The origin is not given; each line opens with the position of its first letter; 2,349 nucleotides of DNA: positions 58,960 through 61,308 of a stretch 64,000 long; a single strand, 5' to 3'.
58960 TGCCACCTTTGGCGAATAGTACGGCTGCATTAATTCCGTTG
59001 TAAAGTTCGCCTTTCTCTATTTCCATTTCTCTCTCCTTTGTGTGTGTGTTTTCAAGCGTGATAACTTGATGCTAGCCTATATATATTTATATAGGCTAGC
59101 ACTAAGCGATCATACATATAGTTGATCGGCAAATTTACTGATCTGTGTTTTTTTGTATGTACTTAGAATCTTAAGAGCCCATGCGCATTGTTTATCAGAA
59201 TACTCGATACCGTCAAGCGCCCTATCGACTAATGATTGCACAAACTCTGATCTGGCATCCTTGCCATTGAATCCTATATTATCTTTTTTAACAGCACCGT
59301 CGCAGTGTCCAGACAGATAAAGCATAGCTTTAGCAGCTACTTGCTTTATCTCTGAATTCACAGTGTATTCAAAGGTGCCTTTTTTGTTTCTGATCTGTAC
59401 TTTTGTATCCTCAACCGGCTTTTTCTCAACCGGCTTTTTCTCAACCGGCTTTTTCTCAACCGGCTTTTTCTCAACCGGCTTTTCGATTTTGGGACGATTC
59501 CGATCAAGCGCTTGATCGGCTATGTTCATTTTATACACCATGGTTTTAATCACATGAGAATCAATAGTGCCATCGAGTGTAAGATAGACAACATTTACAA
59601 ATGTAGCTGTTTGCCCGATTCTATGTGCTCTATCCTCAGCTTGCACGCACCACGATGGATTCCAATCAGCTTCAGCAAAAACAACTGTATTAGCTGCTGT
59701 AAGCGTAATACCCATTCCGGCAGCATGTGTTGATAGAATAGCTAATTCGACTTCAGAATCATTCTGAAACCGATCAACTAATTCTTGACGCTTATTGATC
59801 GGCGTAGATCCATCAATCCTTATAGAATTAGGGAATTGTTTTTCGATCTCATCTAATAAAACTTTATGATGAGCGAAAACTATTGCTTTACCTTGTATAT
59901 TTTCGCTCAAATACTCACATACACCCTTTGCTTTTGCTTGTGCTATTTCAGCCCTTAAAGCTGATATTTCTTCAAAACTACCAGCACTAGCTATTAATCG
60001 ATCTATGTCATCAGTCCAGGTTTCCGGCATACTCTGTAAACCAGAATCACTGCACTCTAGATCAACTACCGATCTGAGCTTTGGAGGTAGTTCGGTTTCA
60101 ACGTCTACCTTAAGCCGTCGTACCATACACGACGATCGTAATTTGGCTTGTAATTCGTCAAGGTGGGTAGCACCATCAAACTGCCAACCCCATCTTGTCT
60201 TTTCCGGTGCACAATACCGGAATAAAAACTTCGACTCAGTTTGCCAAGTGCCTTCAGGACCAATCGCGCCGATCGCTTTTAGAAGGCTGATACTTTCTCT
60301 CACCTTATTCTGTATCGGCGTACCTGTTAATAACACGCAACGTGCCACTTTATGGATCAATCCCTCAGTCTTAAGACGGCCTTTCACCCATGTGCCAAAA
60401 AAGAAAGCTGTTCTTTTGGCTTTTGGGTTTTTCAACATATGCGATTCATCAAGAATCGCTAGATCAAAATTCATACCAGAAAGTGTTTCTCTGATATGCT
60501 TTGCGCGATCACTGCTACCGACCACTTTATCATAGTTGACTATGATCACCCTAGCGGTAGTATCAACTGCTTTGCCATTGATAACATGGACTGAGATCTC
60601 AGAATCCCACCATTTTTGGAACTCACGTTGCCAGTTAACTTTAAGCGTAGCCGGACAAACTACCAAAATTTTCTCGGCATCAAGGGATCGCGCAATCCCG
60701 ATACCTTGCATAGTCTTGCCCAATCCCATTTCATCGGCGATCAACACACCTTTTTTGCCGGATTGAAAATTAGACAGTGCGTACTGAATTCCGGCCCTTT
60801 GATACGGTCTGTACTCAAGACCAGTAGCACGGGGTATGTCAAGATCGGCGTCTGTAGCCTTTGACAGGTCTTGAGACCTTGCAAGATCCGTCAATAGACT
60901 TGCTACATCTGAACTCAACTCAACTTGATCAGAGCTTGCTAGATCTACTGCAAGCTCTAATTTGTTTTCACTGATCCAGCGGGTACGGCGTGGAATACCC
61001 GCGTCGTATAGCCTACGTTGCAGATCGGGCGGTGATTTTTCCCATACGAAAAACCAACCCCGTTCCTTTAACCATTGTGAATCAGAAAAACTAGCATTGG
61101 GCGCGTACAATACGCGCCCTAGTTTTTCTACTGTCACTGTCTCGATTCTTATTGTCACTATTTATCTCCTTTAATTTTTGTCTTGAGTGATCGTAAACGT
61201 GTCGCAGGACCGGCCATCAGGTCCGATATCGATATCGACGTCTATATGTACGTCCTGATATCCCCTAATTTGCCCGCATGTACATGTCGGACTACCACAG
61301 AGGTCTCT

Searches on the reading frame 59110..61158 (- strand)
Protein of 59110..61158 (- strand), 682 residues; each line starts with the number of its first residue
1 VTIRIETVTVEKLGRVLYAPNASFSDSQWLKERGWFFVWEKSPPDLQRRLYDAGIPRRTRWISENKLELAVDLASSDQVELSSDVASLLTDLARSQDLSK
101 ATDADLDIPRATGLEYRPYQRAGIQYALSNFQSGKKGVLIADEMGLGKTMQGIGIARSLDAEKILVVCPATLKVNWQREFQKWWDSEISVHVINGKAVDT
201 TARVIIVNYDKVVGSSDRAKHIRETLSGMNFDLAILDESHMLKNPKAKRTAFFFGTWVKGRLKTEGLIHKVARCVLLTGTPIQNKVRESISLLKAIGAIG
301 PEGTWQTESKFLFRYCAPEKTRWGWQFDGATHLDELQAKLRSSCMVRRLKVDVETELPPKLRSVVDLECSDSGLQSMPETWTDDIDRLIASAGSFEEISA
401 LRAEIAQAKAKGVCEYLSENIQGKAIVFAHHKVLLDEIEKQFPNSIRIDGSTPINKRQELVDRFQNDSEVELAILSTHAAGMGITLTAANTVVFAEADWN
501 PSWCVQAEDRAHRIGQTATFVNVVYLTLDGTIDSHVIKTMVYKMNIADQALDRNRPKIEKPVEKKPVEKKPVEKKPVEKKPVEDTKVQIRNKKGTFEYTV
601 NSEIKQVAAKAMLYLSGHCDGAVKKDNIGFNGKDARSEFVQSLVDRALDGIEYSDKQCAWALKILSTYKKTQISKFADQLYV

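Call 77: search_protein_families(library=pfam, proteins=[window:59110-61158:-], max_evalue=0.0001)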
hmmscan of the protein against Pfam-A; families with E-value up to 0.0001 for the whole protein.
window:59110-61158:- (682 aa): 3 families
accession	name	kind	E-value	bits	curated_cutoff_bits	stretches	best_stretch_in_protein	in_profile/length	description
PF00176.29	SNF2-rel_dom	-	5.5e-35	121.3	24.9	1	119-375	1-247/290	SNF2-related domain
PF00271.37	Helicase_C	-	6e-20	72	23.5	1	409-515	2-110/110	Helicase conserved C-terminal domain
PF04851.21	ResIII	-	8.4e-15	55.5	22.5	1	114-248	2-144/164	Type III restriction enzyme, res subunit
